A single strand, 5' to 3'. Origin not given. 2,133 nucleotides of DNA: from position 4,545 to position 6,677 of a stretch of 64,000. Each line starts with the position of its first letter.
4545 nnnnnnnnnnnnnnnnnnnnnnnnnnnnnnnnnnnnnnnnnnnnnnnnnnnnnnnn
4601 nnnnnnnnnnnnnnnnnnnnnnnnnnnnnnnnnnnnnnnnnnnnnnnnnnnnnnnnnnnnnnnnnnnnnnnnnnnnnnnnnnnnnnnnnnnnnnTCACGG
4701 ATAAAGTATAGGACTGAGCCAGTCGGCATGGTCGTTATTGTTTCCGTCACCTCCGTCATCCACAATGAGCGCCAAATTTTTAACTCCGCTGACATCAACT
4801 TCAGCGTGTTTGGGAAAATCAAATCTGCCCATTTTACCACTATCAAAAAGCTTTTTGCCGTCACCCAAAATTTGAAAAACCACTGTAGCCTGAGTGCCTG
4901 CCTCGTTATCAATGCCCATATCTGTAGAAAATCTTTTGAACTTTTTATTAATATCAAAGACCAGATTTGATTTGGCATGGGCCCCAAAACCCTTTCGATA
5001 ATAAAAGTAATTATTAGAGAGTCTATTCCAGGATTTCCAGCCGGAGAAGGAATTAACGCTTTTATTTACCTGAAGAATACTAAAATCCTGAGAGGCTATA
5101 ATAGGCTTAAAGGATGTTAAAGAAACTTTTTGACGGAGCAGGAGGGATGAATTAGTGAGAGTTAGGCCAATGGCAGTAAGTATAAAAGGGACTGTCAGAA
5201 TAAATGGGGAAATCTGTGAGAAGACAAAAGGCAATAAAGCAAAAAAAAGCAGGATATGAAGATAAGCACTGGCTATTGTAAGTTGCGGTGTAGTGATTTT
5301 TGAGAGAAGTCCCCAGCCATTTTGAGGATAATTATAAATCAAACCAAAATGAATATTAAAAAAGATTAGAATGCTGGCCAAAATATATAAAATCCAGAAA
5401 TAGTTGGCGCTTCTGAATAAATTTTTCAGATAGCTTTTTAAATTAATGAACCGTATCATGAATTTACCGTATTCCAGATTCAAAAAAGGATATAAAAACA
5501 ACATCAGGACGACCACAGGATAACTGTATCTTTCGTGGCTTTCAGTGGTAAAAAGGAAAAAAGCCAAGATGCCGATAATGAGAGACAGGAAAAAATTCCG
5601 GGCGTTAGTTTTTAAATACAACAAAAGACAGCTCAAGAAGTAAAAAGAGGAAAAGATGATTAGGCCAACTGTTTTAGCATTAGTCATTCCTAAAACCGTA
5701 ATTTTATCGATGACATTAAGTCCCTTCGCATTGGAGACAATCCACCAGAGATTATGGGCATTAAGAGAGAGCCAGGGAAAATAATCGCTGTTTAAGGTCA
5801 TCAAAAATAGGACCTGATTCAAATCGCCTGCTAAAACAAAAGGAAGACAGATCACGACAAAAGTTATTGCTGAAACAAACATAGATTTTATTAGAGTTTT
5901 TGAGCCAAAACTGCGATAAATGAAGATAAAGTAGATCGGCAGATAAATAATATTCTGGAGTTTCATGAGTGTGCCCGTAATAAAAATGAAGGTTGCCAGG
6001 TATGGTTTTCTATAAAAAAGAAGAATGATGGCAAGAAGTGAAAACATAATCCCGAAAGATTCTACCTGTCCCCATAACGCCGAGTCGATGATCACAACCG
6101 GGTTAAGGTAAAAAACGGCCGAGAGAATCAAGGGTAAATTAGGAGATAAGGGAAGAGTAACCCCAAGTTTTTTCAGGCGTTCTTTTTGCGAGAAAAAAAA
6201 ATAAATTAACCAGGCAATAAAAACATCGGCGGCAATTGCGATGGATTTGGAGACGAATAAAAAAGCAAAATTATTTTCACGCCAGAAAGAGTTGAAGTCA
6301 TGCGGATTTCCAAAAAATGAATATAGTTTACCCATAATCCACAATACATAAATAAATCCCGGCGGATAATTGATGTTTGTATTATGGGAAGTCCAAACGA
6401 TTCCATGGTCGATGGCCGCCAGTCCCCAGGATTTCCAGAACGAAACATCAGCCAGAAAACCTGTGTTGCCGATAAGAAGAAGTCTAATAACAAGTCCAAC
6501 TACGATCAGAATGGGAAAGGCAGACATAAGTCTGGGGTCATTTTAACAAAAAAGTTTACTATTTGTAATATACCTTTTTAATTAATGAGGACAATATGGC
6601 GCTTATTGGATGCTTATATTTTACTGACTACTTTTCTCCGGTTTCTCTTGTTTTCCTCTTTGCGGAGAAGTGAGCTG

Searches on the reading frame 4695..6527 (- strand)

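Call 89: search_protein_families(library=pfam, proteins=[window:4695-6527:-], max_evalue=0.001)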
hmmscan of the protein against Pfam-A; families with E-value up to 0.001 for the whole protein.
window:4695-6527:- (610 aa): 1 family
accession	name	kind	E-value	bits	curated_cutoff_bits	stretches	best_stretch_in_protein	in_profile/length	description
PF08305.17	NPCBM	-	3.3e-34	118.3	23.9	1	469-606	4-134/137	NPCBM/NEW2 domain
